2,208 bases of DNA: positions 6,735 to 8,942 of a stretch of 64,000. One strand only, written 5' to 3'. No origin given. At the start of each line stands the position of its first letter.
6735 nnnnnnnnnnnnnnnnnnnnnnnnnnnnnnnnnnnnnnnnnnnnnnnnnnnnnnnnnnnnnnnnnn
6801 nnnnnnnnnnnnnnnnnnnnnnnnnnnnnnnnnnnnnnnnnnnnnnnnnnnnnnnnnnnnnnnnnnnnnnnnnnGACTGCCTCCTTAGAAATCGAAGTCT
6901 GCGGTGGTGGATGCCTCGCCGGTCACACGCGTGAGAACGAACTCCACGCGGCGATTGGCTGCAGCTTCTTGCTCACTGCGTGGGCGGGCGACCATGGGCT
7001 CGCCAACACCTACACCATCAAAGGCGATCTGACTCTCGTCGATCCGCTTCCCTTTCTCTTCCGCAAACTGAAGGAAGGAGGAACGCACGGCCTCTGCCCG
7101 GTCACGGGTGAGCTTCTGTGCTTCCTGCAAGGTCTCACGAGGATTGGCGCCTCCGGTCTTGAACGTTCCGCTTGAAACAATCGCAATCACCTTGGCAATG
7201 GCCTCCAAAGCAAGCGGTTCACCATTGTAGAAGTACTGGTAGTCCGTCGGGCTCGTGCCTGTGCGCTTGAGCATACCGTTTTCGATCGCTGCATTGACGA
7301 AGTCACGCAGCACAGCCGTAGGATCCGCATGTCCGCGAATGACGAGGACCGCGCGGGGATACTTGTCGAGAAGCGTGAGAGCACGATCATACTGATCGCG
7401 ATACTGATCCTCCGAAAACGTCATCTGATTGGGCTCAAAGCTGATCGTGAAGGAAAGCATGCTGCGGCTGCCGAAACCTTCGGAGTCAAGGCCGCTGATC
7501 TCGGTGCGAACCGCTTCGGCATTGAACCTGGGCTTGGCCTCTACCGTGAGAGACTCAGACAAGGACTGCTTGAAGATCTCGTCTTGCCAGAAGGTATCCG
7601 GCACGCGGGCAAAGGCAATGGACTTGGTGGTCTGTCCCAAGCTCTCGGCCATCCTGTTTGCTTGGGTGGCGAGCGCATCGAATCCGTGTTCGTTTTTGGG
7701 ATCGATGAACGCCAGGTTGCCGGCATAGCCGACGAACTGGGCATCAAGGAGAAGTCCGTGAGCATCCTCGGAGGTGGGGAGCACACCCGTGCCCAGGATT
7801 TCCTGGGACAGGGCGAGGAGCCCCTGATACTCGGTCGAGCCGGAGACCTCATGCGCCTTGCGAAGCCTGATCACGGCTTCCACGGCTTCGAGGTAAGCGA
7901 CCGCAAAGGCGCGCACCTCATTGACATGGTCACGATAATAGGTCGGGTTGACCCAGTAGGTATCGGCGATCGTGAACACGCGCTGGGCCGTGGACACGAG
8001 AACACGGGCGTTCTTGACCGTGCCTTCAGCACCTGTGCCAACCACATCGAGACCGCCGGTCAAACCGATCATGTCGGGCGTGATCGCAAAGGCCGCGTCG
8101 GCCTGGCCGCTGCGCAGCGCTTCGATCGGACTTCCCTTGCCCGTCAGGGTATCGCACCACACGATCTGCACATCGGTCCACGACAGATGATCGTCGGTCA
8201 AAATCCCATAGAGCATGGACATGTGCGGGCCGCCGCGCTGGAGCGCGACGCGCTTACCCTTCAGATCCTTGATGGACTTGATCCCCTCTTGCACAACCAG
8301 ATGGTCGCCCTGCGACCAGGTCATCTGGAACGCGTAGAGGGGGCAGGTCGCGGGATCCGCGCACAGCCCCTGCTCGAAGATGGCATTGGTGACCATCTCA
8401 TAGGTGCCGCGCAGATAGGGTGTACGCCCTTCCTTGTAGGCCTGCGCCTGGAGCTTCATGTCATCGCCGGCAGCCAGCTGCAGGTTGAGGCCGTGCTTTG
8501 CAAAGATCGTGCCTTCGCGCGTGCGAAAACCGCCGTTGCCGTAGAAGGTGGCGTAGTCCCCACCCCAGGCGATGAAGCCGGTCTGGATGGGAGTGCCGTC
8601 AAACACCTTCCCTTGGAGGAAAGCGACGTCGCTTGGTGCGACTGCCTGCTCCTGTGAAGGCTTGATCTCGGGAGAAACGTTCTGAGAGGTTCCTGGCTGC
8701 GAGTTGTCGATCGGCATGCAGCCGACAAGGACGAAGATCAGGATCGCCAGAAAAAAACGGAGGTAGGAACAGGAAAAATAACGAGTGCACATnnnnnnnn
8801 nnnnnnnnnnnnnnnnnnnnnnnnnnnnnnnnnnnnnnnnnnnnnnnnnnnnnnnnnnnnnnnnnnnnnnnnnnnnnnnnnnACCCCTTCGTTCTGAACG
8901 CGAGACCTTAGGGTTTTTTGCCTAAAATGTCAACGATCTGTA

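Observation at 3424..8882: Unusual envelope module: two SBP-domain::OmpA-domain fusion proteins, a vWA protein and a coiled-coil membrane protein beside a NitT/TauT ABC transporter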

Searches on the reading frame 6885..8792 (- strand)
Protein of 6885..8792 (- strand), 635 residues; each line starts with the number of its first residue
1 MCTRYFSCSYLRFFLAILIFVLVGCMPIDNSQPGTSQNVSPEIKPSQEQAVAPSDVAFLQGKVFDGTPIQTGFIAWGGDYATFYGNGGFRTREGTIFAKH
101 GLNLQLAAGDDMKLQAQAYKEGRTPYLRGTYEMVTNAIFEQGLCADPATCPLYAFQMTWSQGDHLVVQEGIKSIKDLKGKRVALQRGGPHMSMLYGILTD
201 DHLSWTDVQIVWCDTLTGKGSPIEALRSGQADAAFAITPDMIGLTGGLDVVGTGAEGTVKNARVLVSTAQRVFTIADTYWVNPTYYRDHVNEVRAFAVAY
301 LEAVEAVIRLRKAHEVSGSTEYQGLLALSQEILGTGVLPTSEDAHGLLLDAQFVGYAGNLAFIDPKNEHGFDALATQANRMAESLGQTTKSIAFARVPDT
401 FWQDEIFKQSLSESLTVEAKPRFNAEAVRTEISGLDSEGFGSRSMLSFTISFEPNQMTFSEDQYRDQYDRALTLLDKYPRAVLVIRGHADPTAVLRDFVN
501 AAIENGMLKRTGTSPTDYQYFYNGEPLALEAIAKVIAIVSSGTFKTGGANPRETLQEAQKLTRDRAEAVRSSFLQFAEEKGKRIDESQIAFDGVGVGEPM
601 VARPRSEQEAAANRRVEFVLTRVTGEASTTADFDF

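Call 4: search_protein_families(library=pfam, proteins=[window:6885-8792:-], max_evalue=0.1)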
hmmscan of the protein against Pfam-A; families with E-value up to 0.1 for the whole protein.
window:6885-8792:- (635 aa): 2 families
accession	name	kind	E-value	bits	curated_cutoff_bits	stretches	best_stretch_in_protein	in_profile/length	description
PF09084.16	NMT1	-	5.1e-10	40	20.5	1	168-308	82-210/216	NMT1/THI5 like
PF00691.25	OmpA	-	0.0067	17.2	27.2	0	553-608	44-93/98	OmpA family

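Call 5: search_protein_families(library=ncbifam, proteins=[window:6885-8792:-], max_evalue=0.1)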
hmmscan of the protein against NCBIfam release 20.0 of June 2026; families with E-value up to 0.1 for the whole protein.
window:6885-8792:- (635 aa): 8 families
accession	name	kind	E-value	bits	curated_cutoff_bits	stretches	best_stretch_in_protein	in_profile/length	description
TIGR01728.1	SsuA_fam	subfamily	7.7e-12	45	163.5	1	167-241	91-161/290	aliphatic sulfonate ABC transporter substrate-binding protein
NF053611.1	YiaD_Gzip_OmpA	equivalog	2.1e-06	27.6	175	1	558-619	151-205/206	YiaD family glycine zipper/OmpA-like lipoprotein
NF008588.0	PRK11553.1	subfamily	7.5e-05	21.8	299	1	169-214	119-164/319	aliphatic sulfonate ABC transporter substrate-binding protein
TIGR02122.1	TRAP_TAXI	subfamily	0.00074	18.5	84.35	1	162-236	122-196/320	TAXI family TRAP transporter solute-binding subunit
TIGR03350.1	type_VI_ompA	equivalog_domain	0.0026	17.7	139.8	1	554-618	78-135/137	type VI secretion system protein TssL, long form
NF053585.1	OMP_LP_YfiB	equivalog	0.0089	15.9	128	1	559-621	106-161/163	outer membrane lipoprotein YfiB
NF033763.1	exchanger_TraB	exception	0.053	11.5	700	1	559-621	443-498/522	outer membrane exchange protein TraB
NF005444.0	PRK07033.1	equivalog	0.056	12.4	520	1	560-626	368-427/438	DotU family type VI secretion system protein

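Call 19: find_homologous_proteins(query=window:6885-8792:-)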
Query window:6885-8792:- (635 aa): 1146 proteins with E <= 0.001 among 8000 candidates; the best 120 are listed.
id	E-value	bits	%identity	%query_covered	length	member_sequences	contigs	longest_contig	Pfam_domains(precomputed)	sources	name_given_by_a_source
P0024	0.0e+0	1316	92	100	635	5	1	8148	PF09084.17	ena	-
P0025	0.0e+0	1147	79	100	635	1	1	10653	PF09084.17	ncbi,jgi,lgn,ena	ncbi:MAG: ABC transporter substrate-binding protein [Patescibacteria group bacterium]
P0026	0.0e+0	1137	80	100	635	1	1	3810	PF09084.17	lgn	-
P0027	1.2e-183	630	52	93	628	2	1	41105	-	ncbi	-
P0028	1.1e-182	627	52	91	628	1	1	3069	-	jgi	-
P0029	2.9e-180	619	52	91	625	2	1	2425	-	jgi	-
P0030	2.6e-175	603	49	97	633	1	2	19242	PF09084.17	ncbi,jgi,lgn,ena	-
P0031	2.9e-175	602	48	99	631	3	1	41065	-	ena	-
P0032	8.1e-174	598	48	100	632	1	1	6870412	PF09084.17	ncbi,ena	-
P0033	1.1e-173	597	48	98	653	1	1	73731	PF09084.17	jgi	jgi:ABC-type nitrate/sulfonate/bicarbonate transport system substrate-binding protein/outer membrane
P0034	3.4e-173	596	48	98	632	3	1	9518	PF09084.17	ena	-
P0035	1.5e-171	590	48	98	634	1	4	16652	PF09084.17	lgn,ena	-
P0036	9.4e-171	587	49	97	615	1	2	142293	PF09084.17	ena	-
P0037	2.3e-169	583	48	96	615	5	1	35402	PF09084.17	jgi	jgi:ABC-type nitrate/sulfonate/bicarbonate transport system substrate-binding protein/outer membrane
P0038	8.5e-169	581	51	91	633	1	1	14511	PF09084.17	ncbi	-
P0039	9.1e-169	581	48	99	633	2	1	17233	PF09084.17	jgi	-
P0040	1.7e-168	580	47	98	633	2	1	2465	PF09084.17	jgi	-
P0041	3.7e-167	576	47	99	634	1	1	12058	PF09084.17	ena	-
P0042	8.5e-167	574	47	98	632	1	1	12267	PF09084.17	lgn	-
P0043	2.6e-166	573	45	99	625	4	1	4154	PF09084.17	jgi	-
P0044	6.5e-165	568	48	98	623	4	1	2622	PF00691.26,PF09084.17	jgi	-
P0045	1.5e-163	564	45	98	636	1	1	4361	PF00691.26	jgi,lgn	-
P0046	2.0e-163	563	49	90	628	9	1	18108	PF00691.26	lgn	-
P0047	2.4e-163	563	50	90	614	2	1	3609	PF09084.17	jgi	-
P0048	9.8e-163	561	50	91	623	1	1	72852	PF09084.17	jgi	jgi:outer membrane protein OmpA-like peptidoglycan-associated protein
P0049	1.1e-162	561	48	91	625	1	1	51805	PF00691.26,PF09084.17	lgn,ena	-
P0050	8.0e-162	558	49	91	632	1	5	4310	PF00691.26,PF09084.17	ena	-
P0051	1.5e-161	557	48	91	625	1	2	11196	PF00691.26,PF09084.17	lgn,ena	-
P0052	9.9e-161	554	47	97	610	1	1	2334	PF09084.17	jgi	jgi:ABC-type nitrate/sulfonate/bicarbonate transport system substrate-binding protein/outer membrane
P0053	3.7e-160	552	50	90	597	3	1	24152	PF00691.26,PF09084.17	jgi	-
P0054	6.8e-160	552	49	87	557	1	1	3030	PF09084.17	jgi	jgi:ABC-type nitrate/sulfonate/bicarbonate transport system substrate-binding protein/outer membrane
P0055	6.0e-159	548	47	90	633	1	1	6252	PF09084.17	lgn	-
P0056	1.2e-158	547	46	97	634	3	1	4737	PF09084.17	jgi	jgi:ABC-type nitrate/sulfonate/bicarbonate transport system substrate-binding protein/outer membrane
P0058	2.6e-157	543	47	91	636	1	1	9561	PF09084.17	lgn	-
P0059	1.1e-156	541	47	91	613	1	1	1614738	PF09084.17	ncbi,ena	-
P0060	1.2e-156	541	48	90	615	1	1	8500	PF09084.17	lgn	-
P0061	2.0e-156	540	48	91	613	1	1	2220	PF09084.17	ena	-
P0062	2.3e-156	540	48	90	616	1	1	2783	PF09084.17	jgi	-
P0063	2.4e-156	540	47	89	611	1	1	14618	PF09084.17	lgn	-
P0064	2.6e-156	540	48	91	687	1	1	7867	PF09084.17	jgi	jgi:ABC-type amino acid transport substrate-binding protein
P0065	3.8e-156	539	47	93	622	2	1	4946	PF09084.17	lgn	-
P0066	5.7e-156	539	46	92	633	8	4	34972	PF09084.17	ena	-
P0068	2.4e-155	537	48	89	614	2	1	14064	PF09084.17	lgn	-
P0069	4.1e-155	536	47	93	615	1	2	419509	PF09084.17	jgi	jgi:ABC-type nitrate/sulfonate/bicarbonate transport system substrate-binding protein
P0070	4.4e-155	536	46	95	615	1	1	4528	PF09084.17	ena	-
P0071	7.0e-155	535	47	91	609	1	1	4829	PF09084.17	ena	-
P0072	8.4e-155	535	46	92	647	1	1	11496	PF09084.17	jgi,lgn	jgi:ABC-type nitrate/sulfonate/bicarbonate transport system substrate-binding protein/outer membrane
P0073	8.7e-155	535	47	91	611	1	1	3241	PF09084.17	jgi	jgi:ABC-type nitrate/sulfonate/bicarbonate transport system substrate-binding protein/outer membrane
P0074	9.8e-155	535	47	91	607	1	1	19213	PF09084.17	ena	-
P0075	1.4e-154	534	47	92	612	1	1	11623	PF09084.17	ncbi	-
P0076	1.9e-154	534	46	91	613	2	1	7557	PF09084.17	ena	-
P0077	2.4e-154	533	46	91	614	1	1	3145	PF09084.17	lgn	-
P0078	3.8e-154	533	46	93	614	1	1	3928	PF09084.17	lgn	-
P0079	4.3e-154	532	47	91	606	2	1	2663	PF09084.17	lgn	-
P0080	5.2e-154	532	47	91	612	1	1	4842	PF09084.17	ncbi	-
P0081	5.5e-154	532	46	91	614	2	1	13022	PF09084.17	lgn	-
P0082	8.1e-154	532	46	91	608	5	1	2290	PF09084.17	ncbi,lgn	-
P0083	8.2e-154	532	47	91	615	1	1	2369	PF09084.17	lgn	-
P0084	8.9e-154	531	46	91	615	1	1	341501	PF09084.17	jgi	jgi:ABC-type nitrate/sulfonate/bicarbonate transport system substrate-binding protein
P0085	1.3e-153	531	47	89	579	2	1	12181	PF09084.17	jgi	jgi:hypothetical protein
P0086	1.6e-153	531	47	91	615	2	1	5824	PF09084.17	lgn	-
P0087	1.7e-153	530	47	91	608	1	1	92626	PF09084.17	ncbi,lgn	-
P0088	2.6e-153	530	46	91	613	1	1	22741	PF09084.17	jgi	-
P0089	2.6e-153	530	47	91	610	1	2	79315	PF09084.17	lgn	-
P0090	3.5e-153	529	47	89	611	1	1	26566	PF09084.17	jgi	jgi:ABC-type nitrate/sulfonate/bicarbonate transport system substrate-binding protein/outer membrane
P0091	3.8e-153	529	47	91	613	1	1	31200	PF09084.17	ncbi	-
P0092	4.6e-153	529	46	91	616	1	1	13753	PF09084.17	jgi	jgi:outer membrane protein OmpA-like peptidoglycan-associated protein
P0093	5.0e-153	529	46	91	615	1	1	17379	PF09084.17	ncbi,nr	ncbi:MAG: ABC transporter substrate-binding protein [Verrucomicrobia bacterium]|nr:ABC transporter s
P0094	5.3e-153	529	46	91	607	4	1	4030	PF09084.17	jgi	jgi:ABC-type nitrate/sulfonate/bicarbonate transport system substrate-binding protein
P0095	5.4e-153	529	46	91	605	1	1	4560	PF09084.17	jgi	jgi:ABC-type nitrate/sulfonate/bicarbonate transport system substrate-binding protein/outer membrane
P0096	5.7e-153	529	46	91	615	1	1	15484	PF09084.17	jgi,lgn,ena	-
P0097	6.1e-153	529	46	91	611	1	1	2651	PF09084.17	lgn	-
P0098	7.4e-153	528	46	93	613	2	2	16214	PF09084.17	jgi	-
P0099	8.8e-153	528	47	91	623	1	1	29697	PF09084.17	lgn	-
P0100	1.0e-152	528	47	91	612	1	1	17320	PF09084.17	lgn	-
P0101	1.2e-152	528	46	90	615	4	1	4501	PF09084.17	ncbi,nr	ncbi:MAG: ABC transporter substrate-binding protein [Verrucomicrobiales bacterium]|nr:ABC transporte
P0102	1.3e-152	528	46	90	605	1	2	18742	PF09084.17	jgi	jgi:ABC-type nitrate/sulfonate/bicarbonate transport system substrate-binding protein/outer membrane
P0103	1.4e-152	527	46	90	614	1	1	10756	PF09084.17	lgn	-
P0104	1.4e-152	527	46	91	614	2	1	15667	PF09084.17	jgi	jgi:ABC-type nitrate/sulfonate/bicarbonate transport system substrate-binding protein/outer membrane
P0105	1.6e-152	527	47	91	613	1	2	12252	PF09084.17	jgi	jgi:ABC-type nitrate/sulfonate/bicarbonate transport system substrate-binding protein/outer membrane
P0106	1.6e-152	527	45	91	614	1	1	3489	PF09084.17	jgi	jgi:ABC-type nitrate/sulfonate/bicarbonate transport system substrate-binding protein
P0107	1.8e-152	527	46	91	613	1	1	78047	PF09084.17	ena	-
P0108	1.9e-152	527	46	91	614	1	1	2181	PF09084.17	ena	-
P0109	2.0e-152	527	46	89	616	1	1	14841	PF09084.17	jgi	jgi:ABC-type nitrate/sulfonate/bicarbonate transport system substrate-binding protein/outer membrane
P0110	2.3e-152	527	47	89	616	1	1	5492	PF09084.17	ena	-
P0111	2.6e-152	527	46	90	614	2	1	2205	PF09084.17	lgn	-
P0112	2.7e-152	527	47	91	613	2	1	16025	PF09084.17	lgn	-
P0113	2.8e-152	526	48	91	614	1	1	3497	PF09084.17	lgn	-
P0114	2.9e-152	526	46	91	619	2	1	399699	PF09084.17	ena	-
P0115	3.0e-152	526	47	91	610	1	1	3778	PF09084.17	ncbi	ncbi:MAG: ABC transporter substrate-binding protein [Verrucomicrobiota bacterium]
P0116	3.0e-152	526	46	93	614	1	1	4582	PF09084.17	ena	-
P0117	3.1e-152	526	45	97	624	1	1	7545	PF09084.17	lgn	-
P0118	3.6e-152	526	45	93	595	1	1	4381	PF09084.17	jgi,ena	-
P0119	3.8e-152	526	46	90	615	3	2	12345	PF09084.17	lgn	-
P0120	5.4e-152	525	46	90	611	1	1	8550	PF09084.17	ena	-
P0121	5.5e-152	525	47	91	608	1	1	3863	PF09084.17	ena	-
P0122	6.8e-152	525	48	91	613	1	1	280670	PF09084.17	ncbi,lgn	-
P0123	7.3e-152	525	48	90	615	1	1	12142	PF09084.17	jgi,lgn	jgi:ABC-type nitrate/sulfonate/bicarbonate transport system substrate-binding protein/outer membrane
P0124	7.5e-152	525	46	91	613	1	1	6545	PF09084.17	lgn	-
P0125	1.0e-151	525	48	91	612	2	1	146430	PF09084.17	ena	-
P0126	1.1e-151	525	47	91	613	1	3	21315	PF09084.17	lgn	-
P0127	1.1e-151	524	45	93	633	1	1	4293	PF09084.17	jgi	-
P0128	1.2e-151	524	46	92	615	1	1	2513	PF09084.17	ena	-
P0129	1.4e-151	524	48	91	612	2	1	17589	PF09084.17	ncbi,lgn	-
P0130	1.5e-151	524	46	89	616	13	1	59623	PF09084.17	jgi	-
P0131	1.5e-151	524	47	93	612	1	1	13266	PF09084.17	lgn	-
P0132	1.8e-151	524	46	91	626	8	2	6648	PF09084.17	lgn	-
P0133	1.9e-151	524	46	92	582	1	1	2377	PF09084.17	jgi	jgi:ABC-type nitrate/sulfonate/bicarbonate transport system substrate-binding protein/outer membrane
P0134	2.1e-151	524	47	91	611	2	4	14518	PF09084.17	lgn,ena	-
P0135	2.3e-151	523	47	91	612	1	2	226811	PF09084.17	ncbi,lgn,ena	-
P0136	2.4e-151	523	47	90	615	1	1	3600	PF09084.17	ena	-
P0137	2.5e-151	523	46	91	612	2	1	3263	PF09084.17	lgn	-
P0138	4.4e-151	522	47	91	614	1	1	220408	PF09084.17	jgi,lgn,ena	-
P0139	4.9e-151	522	46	91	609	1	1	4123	PF09084.17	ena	-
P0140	5.3e-151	522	46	89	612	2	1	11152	PF09084.17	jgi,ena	-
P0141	5.7e-151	522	46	91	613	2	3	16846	PF09084.17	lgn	-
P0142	6.2e-151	522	46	89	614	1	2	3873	PF09084.17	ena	-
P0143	7.6e-151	522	46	91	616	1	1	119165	PF09084.17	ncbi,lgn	-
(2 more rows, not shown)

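Call 20: find_encoding_contigs(protein=P0032, flank=10000, max_places=1)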
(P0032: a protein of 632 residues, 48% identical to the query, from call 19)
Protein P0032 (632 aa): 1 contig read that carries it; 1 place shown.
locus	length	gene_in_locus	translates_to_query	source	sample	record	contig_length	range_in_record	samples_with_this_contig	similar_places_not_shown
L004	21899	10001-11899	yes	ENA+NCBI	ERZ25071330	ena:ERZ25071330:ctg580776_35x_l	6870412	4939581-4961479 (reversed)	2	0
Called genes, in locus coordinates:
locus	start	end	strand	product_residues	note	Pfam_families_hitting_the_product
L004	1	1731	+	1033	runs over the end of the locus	PF00873:ACR_tran, PF03176:MMPL (faint), PF02355:SecD_SecF_C (faint)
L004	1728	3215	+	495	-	PF02321:OEP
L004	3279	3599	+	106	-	PF21173:DksA-like_N (weak), PF01258:zf-dskA_traR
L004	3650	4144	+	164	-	PF01661:Macro (weak)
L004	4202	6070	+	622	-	PF00989:PAS (weak), PF08448:PAS_4, PF13188:PAS_8 (weak), PF13426:PAS_9 (weak), PF08447:PAS_3, PF02518:HATPase_c, PF00072:Response_reg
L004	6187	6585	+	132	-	-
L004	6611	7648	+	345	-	-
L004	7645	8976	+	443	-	PF24793:GINT1_N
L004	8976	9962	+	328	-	PF16261:DUF4915 (faint)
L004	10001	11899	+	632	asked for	PF09084:NMT1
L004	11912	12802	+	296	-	PF00092:VWA, PF13519:VWA_2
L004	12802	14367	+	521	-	PF00691:OmpA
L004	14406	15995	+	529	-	PF01410:COLFI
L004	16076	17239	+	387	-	PF07730:HisKA_3, PF02518:HATPase_c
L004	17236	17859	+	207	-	PF00072:Response_reg, PF13384:HTH_23 (faint), PF08281:Sigma70_r4_2, PF00196:GerE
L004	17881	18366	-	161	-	PF10722:YbjN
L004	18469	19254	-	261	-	PF01381:HTH_3, PF12844:HTH_19 (weak), PF13560:HTH_31, PF17765:MLTR_LBD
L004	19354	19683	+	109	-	-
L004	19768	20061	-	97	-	-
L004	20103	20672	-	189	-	PF04264:YceI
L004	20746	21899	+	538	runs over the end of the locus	PF12708:Pect-lyase_RHGA_epim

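Call 21: find_encoding_contigs(protein=P0059, flank=10000, max_places=1)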
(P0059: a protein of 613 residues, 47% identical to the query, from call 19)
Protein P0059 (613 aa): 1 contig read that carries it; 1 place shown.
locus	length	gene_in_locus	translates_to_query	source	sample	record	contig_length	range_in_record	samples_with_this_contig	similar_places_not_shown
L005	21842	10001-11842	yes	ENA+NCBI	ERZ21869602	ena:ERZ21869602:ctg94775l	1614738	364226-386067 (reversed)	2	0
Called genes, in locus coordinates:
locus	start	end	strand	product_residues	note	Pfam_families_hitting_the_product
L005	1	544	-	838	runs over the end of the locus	PF01804:Penicil_amidase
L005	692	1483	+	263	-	PF07947:YhhN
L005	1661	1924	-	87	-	-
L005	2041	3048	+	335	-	PF04055:Radical_SAM, PF06968:BATS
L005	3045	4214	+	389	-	PF00155:Aminotran_1_2, PF01053:Cys_Met_Meta_PP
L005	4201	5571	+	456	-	PF00202:Aminotran_3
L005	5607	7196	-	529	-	PF14010:PEPcase_2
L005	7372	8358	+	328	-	PF13472:Lipase_GDSL_2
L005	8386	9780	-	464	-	PF02310:B12-binding, PF04055:Radical_SAM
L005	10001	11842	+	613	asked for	PF09084:NMT1 (weak)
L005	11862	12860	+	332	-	PF00092:VWA, PF13519:VWA_2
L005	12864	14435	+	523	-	PF00691:OmpA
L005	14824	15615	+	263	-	-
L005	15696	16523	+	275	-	-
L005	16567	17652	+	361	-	-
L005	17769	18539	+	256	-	PF00528:BPD_transp_1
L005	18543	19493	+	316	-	PF00005:ABC_tran, PF13304:AAA_21 (faint)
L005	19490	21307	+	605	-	PF00004:AAA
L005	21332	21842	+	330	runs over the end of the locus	PF06293:Kdo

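Call 22: find_encoding_contigs(protein=P0122, flank=10000, max_places=1)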
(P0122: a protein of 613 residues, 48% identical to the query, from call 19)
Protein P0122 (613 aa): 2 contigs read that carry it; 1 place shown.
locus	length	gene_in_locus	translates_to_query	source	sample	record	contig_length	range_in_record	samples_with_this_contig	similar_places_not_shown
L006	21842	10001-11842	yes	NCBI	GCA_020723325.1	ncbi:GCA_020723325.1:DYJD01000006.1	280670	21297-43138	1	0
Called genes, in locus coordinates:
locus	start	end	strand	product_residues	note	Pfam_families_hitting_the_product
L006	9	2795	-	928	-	PF00512:HisKA, PF02518:HATPase_c, PF00072:Response_reg, PF01627:Hpt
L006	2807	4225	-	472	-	PF11853:DUF3373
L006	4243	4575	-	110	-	PF13442:Cytochrome_CBB3 (weak)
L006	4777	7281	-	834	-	PF00512:HisKA, PF02518:HATPase_c, PF00072:Response_reg, PF01627:Hpt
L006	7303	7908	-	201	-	PF00072:Response_reg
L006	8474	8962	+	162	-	PF00027:cNMP_binding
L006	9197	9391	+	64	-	PF09957:VapB_antitoxin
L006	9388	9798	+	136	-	PF01850:PIN, PF13470:PIN_3 (faint)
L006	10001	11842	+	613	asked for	PF09084:NMT1 (weak)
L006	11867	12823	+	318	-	PF00092:VWA, PF13519:VWA_2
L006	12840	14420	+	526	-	PF00691:OmpA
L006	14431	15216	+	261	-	-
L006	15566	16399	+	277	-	-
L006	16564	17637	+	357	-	-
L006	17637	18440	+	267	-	PF00528:BPD_transp_1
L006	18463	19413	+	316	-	PF20703:nSTAND1 (weak), PF00005:ABC_tran, PF13304:AAA_21 (faint)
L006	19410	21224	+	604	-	PF00004:AAA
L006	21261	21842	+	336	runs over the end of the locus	-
